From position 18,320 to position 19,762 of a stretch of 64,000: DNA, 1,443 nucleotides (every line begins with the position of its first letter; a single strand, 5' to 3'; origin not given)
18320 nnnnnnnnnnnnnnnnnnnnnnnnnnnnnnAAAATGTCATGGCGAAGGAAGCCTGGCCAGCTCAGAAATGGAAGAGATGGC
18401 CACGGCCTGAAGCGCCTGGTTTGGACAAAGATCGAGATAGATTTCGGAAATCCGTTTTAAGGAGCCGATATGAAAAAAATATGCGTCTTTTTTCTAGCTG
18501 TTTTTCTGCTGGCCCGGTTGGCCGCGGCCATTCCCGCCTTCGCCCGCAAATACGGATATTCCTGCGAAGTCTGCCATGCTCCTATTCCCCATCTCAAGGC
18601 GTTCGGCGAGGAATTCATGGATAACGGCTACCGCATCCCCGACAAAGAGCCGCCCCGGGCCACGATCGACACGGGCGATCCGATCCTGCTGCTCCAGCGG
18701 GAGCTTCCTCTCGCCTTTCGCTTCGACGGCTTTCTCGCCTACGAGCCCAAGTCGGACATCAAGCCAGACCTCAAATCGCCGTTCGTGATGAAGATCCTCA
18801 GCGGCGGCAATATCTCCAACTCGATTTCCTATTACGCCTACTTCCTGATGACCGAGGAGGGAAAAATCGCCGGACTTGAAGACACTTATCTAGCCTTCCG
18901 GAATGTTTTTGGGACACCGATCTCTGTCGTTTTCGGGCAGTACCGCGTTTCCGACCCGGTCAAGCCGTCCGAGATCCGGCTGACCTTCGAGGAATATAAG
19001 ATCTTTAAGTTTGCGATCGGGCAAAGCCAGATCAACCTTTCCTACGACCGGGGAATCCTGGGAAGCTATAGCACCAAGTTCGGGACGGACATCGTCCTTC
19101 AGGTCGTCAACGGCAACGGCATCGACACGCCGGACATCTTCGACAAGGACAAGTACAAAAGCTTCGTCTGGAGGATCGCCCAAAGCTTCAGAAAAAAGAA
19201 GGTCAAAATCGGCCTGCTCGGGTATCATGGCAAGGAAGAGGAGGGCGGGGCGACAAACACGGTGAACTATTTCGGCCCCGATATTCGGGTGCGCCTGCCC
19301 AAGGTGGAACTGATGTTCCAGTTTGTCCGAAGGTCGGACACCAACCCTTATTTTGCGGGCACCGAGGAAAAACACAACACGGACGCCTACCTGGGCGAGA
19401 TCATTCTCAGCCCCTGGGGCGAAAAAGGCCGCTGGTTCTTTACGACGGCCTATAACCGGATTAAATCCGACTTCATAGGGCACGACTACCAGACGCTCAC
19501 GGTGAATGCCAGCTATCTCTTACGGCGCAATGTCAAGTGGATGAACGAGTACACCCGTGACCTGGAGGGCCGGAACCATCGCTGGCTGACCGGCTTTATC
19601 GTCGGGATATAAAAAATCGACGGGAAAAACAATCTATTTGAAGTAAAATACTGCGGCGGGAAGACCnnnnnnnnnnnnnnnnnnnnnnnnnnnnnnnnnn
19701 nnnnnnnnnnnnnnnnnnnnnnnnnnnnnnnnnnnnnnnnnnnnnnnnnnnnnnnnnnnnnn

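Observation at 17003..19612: Pentaheme cytochrome plus Cyc2-like cytochrome-porin: candidate extracellular electron-transfer module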

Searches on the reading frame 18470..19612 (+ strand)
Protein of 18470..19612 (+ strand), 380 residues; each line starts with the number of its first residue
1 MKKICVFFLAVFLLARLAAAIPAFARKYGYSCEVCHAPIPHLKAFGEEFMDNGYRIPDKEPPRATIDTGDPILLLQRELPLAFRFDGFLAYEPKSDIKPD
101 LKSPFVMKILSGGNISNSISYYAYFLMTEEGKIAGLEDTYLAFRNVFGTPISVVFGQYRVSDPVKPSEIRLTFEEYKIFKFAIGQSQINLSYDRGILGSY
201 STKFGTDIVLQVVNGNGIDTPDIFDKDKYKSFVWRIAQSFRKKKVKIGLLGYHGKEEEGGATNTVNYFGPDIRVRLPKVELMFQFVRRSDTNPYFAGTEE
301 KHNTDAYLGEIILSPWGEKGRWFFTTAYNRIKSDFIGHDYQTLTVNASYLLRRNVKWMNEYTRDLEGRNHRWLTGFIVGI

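Call 3: search_protein_families(library=pfam, proteins=[window:18470-19612:+], max_evalue=0.1)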
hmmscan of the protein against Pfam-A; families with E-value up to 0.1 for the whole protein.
window:18470-19612:+ (380 aa): 0 families

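Call 4: search_protein_families(library=ncbifam, proteins=[window:18470-19612:+], max_evalue=0.1)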
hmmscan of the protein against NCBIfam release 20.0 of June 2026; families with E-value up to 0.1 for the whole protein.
window:18470-19612:+ (380 aa): 0 families

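Call 5: find_homologous_proteins(query=window:18470-19612:+, max_evalue=0.001)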
Query window:18470-19612:+ (380 aa): 783 proteins with E <= 0.001 among 4513 candidates; the best 120 are listed.
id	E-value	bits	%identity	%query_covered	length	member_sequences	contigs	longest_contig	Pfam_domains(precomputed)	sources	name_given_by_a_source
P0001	8.6e-252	853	95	100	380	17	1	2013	-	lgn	-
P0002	1.3e-228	776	88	96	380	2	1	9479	-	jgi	jgi:hypothetical protein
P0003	2.7e-226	769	87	100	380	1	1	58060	-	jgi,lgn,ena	-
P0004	6.1e-221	751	83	100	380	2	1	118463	-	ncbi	-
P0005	8.0e-204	695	75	100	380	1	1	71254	-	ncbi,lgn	ncbi:MAG: hypothetical protein WCC06_06665 [Candidatus Aminicenantales bacterium]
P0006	1.1e-195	668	74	100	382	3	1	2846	-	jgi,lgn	-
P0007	1.1e-193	661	73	100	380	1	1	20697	-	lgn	-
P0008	1.7e-192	657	72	100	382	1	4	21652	-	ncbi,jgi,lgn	-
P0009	1.7e-192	657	72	100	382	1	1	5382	-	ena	-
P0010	3.2e-192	656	72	100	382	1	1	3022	-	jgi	-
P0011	5.1e-191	652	73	100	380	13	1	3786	-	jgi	jgi:hypothetical protein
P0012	1.3e-183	628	70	100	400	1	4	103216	-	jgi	jgi:hypothetical protein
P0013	2.2e-177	608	68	93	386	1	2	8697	-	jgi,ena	-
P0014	1.8e-176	605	68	93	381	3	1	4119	-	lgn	-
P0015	7.4e-175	599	67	93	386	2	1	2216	-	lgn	-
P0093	4.7e-129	448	55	95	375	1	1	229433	-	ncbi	-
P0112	2.2e-101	357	46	99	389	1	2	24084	-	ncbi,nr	ncbi:hypothetical protein GWO43_26290 [candidate division KSB1 bacterium]|nr:hypothetical protein [c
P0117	4.5e-100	353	46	95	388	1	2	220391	-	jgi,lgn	jgi:hypothetical protein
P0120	1.1e-98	349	42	99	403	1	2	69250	-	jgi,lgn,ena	-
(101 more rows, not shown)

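Call 16: predict_structure(alignment_id=A1)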
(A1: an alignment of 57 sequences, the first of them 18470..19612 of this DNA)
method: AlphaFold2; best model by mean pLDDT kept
length: 380 residues; sequences in the alignment: 57
mean_pLDDT: 74.6   pTM: 0.72
mean pLDDT of the five models: 74.6, 74.0, 73.7, 70.8, 69.0
residues with pLDDT >= 90: 75; 70-90: 185; 50-70: 63; < 50: 57
segments of 3 or more residues with pLDDT < 50: 20-62, 131-133, 163-169
pLDDT, mean of each block of 10 residues (from residue 1): 86 70 39 41 39 46 52 53 76 77 74 72 71 62 82 83 48 68 82 83 86 71 66 90 87 89 92 87 91 90 92 80 88 86 90 78 87 80
secondary structure, 60 per line:
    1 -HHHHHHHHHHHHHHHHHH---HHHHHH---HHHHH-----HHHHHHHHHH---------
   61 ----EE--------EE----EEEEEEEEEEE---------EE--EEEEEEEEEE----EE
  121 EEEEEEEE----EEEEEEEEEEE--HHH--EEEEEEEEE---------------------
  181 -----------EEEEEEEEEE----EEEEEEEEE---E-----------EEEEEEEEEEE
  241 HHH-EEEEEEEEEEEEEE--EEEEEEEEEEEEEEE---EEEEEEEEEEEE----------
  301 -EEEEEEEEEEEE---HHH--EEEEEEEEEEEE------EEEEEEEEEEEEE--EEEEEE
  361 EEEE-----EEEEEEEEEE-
elements in order: H2-19 H23-28 H32-36 H42-51 E81-91 E105-114 E119-128 E133-143 E151-159 E192-201 E206-214 E230-240 E245-258 E261-275 E279-290 E302-313 E322-333 E340-352 E355-364 E370-379

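Call 20: fold_search(model_id=the predicted structure, library=pdb)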
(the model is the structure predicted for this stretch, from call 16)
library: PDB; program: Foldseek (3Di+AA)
matches with E <= 10: 999; with E <= 0.001: 204
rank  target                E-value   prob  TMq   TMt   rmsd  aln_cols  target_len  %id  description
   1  8bys_B                8.7e-10  1.00  0.52  0.60   6.8       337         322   11  Outer membrane attachment porin OmpM1 from Veillonella parvula, native (released 2023-11-08)
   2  2fgq                  1.2e-09  1.00  0.60  0.68   5.3       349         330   12  High resolution X-ray structure of Omp32 in complex with malate (released 2006-01-31)
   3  1e54_A                1.5e-09  1.00  0.59  0.66   5.5       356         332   11  Anion-selective porin from Comamonas acidovorans (released 2001-07-12)
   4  6ehe                  1.6e-09  1.00  0.54  0.65   6.5       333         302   10  OmpTdeltaL8 (loop L8 deletion mutant of OmpT), an outer membrane protein of Vibrio cholerae (released 2018-04-25)
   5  4d64_A                2.3e-09  1.00  0.58  0.62   6.4       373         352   11  Structure of porin Omp-Pst1 from P. stuartii; the crystallographic symmetry generates a dimer of trimers. (released 2016-03-09)
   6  8byt_A                2.8e-09  1.00  0.52  0.63   6.8       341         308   10  Outer membrane attachment porin OmpM1 from Veillonella parvula, C3 symmetry (released 2023-11-08)
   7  5o9c_A                3.2e-09  1.00  0.59  0.64   6.2       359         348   12  Crystal structure of Omp36 from Enterobacter aerogenes (released 2018-06-27)
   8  3rbh_D                3.7e-09  1.00  0.48  0.45   8.9       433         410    8  Structure of alginate export protein AlgE from Pseudomonas aeruginosa (released 2011-07-27)
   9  6ehf                  3.9e-09  1.00  0.52  0.60   5.9       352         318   10  OmpT (in-vitro folded), an outer membrane protein Vibrio cholerae (trimer form) (released 2018-04-25)
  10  8bys_A                4.3e-09  1.00  0.54  0.63   6.6       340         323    9  Outer membrane attachment porin OmpM1 from Veillonella parvula, native (released 2023-11-08)
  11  6ehb_B                4.5e-09  1.00  0.54  0.63   7.1       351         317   11  OmpU, an outer membrane protein, of Vibrio cholerae (released 2018-04-25)
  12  3rbh_A                5.3e-09  1.00  0.49  0.44   7.8       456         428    8  Structure of alginate export protein AlgE from Pseudomonas aeruginosa (released 2011-07-27)
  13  5nxn_A                5.6e-09  1.00  0.58  0.64   5.6       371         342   13  Structure of a L5-deletion mutant of Providencia stuartii Omp-Pst1 (released 2018-02-21)
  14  8bym_A                5.6e-09  1.00  0.53  0.62   6.6       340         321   10  Outer membrane attachment porin OmpM1 from Veillonella parvula (released 2023-11-08)
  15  4kra_C                5.9e-09  1.00  0.54  0.61   6.3       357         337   12  Salmonella typhi OmpF complex with Ciprofloxacin (released 2014-05-28)
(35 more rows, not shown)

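Call 24: find_encoding_contigs(protein=P0117, flank=8000, max_places=2)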
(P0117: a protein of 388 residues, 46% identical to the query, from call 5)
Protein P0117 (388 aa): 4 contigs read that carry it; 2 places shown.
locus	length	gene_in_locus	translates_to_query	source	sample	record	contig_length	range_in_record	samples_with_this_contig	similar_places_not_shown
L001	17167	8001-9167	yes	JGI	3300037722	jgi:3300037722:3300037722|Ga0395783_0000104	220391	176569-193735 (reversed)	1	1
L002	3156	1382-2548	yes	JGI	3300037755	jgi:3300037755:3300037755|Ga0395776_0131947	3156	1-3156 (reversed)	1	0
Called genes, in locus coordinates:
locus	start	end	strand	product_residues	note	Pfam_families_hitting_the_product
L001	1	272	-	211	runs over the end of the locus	PF01712:dNK, PF02223:Thymidylate_kin (weak)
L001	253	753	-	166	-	PF01288:HPPK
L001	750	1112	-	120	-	PF02152:FolB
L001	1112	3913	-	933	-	PF00675:Peptidase_M16, PF05193:Peptidase_M16_C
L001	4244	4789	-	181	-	PF13302:Acetyltransf_3, PF13420:Acetyltransf_4, PF00583:Acetyltransf_1, PF13508:Acetyltransf_7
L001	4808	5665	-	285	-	PF13489:Methyltransf_23, PF01135:PCMT, PF01209:Ubie_methyltran, PF08003:Methyltransf_9, PF13847:Methyltransf_31, PF08241:Methyltransf_11, PF08242:Methyltransf_12, PF13649:Methyltransf_25, +6 more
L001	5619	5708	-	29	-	-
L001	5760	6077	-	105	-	PF12802:MarR_2 (weak), PF12840:HTH_20, PF01022:HTH_5, PF13412:HTH_24 (weak)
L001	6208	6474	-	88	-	-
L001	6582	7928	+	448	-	PF13435:Cytochrome_C554, PF14522:Cytochrome_C7 (faint)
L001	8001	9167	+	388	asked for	-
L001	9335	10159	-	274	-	-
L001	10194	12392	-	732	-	PF13715:CarbopepD_reg_2, PF07715:Plug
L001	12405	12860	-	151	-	PF14376:Haem_bd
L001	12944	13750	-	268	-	-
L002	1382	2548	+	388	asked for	-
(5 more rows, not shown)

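Call 25: find_encoding_contigs(protein=P0120, flank=8000, max_places=1)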
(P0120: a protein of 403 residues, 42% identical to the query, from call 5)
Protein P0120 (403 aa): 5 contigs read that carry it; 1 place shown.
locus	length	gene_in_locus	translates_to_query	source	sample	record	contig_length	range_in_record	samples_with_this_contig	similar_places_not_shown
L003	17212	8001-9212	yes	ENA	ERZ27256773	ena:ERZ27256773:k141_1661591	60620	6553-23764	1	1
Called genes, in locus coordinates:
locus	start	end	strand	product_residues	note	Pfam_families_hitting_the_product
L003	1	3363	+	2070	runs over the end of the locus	PF23442:DUF7125 (faint), PF05729:NACHT (faint), PF06745:ATPase, PF07728:AAA_5 (faint), PF09848:SLFN-g3_helicase (faint), PF13191:AAA_16 (faint), PF13481:AAA_25 (faint), PF06745:ATPase, +1 more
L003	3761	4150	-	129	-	PF01618:MotA_ExbB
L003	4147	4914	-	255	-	-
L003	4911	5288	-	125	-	PF03551:PadR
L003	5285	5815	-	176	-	-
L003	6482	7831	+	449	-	PF03264:Cytochrom_NNT (faint), PF22113:Mtrc-MtrF_II-IV_dom (faint), PF14522:Cytochrome_C7 (faint), PF14537:Cytochrom_c3_2 (faint), PF13435:Cytochrome_C554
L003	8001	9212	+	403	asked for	-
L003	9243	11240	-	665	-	PF03169:OPT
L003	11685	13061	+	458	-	PF07690:MFS_1, PF00854:PTR2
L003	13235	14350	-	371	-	PF00497:SBP_bac_3, PF10613:Lig_chan-Glu_bd (weak), PF00520:Ion_trans (weak), PF00060:Lig_chan, PF07885:Ion_trans_2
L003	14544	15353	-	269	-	PF04338:DUF481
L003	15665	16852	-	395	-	-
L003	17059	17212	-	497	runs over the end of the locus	PF05552:MS_channel_1st_1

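Call 26: find_encoding_contigs(protein=P0093, flank=8000, max_places=1)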
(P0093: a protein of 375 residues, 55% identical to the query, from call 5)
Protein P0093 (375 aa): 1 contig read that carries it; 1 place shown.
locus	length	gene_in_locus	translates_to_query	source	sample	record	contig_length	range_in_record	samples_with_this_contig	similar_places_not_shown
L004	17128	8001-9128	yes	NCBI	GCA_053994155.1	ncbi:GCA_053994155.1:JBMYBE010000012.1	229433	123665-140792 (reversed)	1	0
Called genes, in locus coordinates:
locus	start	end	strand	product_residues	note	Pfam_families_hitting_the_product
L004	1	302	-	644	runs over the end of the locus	PF14691:Fer4_20, PF01266:DAO (weak), PF07992:Pyr_redox_2, PF13450:NAD_binding_8 (weak), PF00037:Fer4 (weak), PF12838:Fer4_7, PF13187:Fer4_9 (weak), PF00037:Fer4, +9 more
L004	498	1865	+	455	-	PF00072:Response_reg, PF00158:Sigma54_activat, PF14532:Sigma54_activ_2, PF25601:AAA_lid_14, PF02954:HTH_8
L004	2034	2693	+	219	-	PF06439:3keto-disac_hyd (weak), PF13385:Laminin_G_3 (weak)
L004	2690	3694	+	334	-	PF01547:SBP_bac_1, PF13531:SBP_bac_11, PF13416:SBP_bac_8, PF13343:SBP_bac_6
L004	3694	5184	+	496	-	PF00528:BPD_transp_1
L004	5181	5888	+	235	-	-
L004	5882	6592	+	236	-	PF20703:nSTAND1 (weak), PF00005:ABC_tran, PF13304:AAA_21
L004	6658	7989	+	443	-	PF14522:Cytochrome_C7 (faint), PF13435:Cytochrome_C554, PF14537:Cytochrom_c3_2 (faint), PF22113:Mtrc-MtrF_II-IV_dom (faint)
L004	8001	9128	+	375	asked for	-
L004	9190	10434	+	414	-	PF00534:Glycos_transf_1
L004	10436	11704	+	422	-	PF13439:Glyco_transf_4, PF00534:Glycos_transf_1, PF13692:Glyco_trans_1_4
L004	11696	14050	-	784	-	-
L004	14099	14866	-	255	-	PF23023:Anti-Pycsar_Apyc1, PF00753:Lactamase_B, PF13483:Lactamase_B_3, PF12706:Lactamase_B_2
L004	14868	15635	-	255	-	PF00285:Citrate_synt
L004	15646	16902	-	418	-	PF05221:AdoHcyase, PF02826:2-Hacid_dh_C, PF00670:AdoHcyase_NAD, PF07991:KARI_N (weak)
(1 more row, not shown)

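Call 27: find_encoding_contigs(protein=P0112, flank=8000, max_places=1)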
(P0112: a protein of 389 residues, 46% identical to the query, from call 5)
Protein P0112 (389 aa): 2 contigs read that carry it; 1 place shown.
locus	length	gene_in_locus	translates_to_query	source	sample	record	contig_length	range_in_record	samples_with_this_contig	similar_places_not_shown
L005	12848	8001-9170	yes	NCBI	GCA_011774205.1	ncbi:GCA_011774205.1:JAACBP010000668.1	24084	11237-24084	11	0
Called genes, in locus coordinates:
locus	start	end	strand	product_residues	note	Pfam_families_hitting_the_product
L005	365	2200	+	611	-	PF17899:Peptidase_M61_N, PF05299:Peptidase_M61, PF13180:PDZ_2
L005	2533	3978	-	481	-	PF02368:Big_2 (faint), PF03781:FGE-sulfatase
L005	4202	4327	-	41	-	-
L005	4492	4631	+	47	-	-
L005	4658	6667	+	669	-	PF01578:Cytochrom_C_asm, PF16327:CcmF_C, PF05140:ResB (faint)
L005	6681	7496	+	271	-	-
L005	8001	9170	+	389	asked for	-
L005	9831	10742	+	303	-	PF00158:Sigma54_activat, PF14532:Sigma54_activ_2, PF07728:AAA_5, PF25601:AAA_lid_14, PF02954:HTH_8, PF18024:HTH_50 (weak)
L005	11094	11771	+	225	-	-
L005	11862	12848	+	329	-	PF26550:Tricorn_2nd (faint)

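Call 36: search_solved_structures(query=A1, max_evalue=1)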
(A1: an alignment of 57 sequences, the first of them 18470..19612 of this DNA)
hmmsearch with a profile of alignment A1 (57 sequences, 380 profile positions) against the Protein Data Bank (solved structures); distinct sequences matched with E-value up to 1: 3.
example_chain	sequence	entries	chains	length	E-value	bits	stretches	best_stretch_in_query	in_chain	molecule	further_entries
6x89_S4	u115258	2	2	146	0.16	14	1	13-60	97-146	NADH dehydrogenase [ubiquinone] iron-sulfur protein 4, mitochondrial | NDUS4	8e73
28db_A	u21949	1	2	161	0.55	12.2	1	26-57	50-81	Redoxin domain protein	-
26xc_A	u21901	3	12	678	1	11.4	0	235-347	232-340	AMP deaminase 2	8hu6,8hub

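Call 38: search_protein_representatives(alignment_id=A1)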
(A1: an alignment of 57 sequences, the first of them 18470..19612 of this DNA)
Query: 57 sequences, 380 profile positions. Proteins with E-value up to 0.001 (for the whole library): 3526; up to 1e-10: 1255; up to 1e-30: 180. The best 150 are listed.
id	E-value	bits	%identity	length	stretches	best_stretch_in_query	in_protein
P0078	2.2e-173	592.9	-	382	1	1-380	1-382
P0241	2.5e-156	536.8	-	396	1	5-380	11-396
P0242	2.0e-146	504.2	-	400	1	4-380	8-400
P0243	1.8e-143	494.4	-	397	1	7-380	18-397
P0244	9.9e-143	492.0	-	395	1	12-380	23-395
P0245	1.8e-142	491.1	-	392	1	5-380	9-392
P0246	1.7e-139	481.4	-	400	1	4-380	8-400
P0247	1.1e-136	472.2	-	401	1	6-380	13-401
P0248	2.3e-135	467.8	-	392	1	5-380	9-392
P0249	2.6e-133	461.0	-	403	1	6-380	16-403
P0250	4.4e-133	460.2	-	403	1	5-380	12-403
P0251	4.1e-131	453.8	-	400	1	5-380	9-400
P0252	2.4e-130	451.2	-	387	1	5-380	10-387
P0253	8.7e-130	449.4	-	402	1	8-380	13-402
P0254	4.4e-128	443.8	-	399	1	6-380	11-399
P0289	4.5e-76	272.6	-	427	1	5-370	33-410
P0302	2.1e-66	240.8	-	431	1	7-380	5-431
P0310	1.5e-57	211.6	-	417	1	8-380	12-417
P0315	8.2e-56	205.9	-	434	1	5-370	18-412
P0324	5.1e-50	186.8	-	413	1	7-369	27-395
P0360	1.3e-40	155.9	-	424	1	3-367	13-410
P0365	7.2e-39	150.1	-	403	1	4-370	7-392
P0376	9.3e-37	143.2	-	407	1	4-367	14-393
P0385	1.1e-35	139.6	-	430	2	4-240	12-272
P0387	2.1e-35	138.7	-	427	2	76-369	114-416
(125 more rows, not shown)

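Call 39: list_cluster_members(proteins=[P0289, P0302, P0310, P0315, P0324, P0360, P0365, P0376, P0385, P0387])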
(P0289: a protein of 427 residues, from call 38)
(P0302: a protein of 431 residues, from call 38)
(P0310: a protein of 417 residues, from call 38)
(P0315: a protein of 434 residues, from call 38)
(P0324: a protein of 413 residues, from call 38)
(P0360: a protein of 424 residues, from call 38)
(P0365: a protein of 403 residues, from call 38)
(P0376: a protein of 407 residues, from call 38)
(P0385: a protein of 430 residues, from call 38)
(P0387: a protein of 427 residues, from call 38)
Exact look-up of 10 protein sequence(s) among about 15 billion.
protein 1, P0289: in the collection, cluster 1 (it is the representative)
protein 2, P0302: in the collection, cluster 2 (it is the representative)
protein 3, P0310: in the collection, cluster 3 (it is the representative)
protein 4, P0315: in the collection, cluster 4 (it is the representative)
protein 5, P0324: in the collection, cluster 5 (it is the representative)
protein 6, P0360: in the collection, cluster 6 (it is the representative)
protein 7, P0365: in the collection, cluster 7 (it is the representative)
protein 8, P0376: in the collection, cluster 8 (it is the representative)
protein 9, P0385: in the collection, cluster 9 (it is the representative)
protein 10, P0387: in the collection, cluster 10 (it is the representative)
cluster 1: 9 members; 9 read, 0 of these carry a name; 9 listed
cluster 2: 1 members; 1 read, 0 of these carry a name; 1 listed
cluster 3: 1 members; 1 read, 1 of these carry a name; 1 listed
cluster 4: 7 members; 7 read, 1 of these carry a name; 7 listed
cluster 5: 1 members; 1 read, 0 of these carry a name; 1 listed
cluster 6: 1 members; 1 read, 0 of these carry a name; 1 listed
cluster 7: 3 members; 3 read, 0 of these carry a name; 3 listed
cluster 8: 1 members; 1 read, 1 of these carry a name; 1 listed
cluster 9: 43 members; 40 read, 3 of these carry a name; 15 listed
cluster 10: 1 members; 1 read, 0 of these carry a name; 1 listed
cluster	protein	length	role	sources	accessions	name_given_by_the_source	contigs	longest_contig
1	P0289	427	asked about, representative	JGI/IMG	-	-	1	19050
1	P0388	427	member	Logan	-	-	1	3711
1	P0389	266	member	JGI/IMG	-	-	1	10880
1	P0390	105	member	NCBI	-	-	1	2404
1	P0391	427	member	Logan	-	-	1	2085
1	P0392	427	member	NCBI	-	-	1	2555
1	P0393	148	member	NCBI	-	-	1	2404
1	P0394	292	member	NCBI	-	-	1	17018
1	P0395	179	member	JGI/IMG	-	-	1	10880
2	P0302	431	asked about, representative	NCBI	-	-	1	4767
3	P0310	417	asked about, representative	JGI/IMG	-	hypothetical protein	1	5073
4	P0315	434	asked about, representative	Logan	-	-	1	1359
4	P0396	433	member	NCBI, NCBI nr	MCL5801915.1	MAG: hypothetical protein M1283_05290 [Gammaproteobacteria bacterium] | hypothetical protein [Gammaproteobacteria bacterium]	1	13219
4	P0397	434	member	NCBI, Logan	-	-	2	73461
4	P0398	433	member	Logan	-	-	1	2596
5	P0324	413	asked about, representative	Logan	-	-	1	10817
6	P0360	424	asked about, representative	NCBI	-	-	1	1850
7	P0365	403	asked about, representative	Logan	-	-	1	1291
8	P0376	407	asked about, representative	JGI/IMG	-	hypothetical protein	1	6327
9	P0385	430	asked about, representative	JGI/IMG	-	-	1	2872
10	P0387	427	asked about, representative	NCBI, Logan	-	-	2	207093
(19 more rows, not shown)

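Call 63: search_dna_similar(query=window:18470-19612:+, collection=plasmids, mode=protein, max_evalue=0.01, max_rows=30)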
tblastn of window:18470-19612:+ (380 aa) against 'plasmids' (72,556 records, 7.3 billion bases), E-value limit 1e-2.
No match.

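Call 64: search_dna_similar(query=P0315, collection=plasmids, mode=protein, max_evalue=1, max_rows=30)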
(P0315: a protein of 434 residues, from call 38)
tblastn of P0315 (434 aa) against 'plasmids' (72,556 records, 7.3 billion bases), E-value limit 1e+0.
Records with a match: 11; places in all: 11; records where one place covers at least 80% of the query: 0.
Best place of each record, by identity: <60% 11.
By first word of the organism name: Ralstonia 6; Caballeronia 2; Methylocystis 1; Paraburkholderia 1; Ideonella 1.
By predicted mobility (MOB-suite, as given by PLSDB): non-mobilizable 8; mobilizable 3.
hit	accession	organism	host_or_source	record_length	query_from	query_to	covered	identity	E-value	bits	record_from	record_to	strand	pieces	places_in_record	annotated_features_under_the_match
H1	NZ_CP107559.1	Methylocystis sp. MJC1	whole organism,Alpine Peat Bogs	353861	27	108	19%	34.1%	6e-6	56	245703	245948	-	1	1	hypothetical protein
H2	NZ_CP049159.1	Caballeronia sp. SBC1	whole organism,soil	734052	27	69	10%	51.2%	1e-4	52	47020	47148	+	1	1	cytochrome C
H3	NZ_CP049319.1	Caballeronia sp. SBC2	whole organism,soil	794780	27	69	10%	51.2%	1e-4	52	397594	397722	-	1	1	cytochrome C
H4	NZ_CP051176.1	Ralstonia solanacearum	Whole organism,tomato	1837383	28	69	10%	47.6%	2e-3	48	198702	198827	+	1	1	none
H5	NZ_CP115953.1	Ralstonia solanacearum CFBP2957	Solanum lycopersicum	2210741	31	69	9%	51.3%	2e-3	48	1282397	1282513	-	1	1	none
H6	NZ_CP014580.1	Paraburkholderia phytofirmans OLGA172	-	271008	29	69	9%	46.5%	7e-3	47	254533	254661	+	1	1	none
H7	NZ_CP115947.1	Ralstonia solanacearum MolK2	Musa sp.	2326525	30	69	9%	45.0%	3e-3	48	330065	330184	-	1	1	record has no annotation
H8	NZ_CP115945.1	Ralstonia syzygii R24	Syzygium aromaticum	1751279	30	69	9%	45.0%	5e-3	47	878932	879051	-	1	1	none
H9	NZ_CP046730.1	Ralstonia syzygii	tobacco,cell culture,leaf veins ...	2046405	30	69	9%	45.0%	5e-3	47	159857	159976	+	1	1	none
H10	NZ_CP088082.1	Ideonella dechloratans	Cell culture,Activated sludge, ...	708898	31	69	9%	43.9%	9e-1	40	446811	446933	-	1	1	cytochrome C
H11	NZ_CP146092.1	Ralstonia sp. RRA.1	-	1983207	30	69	9%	40.0%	5e-2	44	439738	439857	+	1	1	none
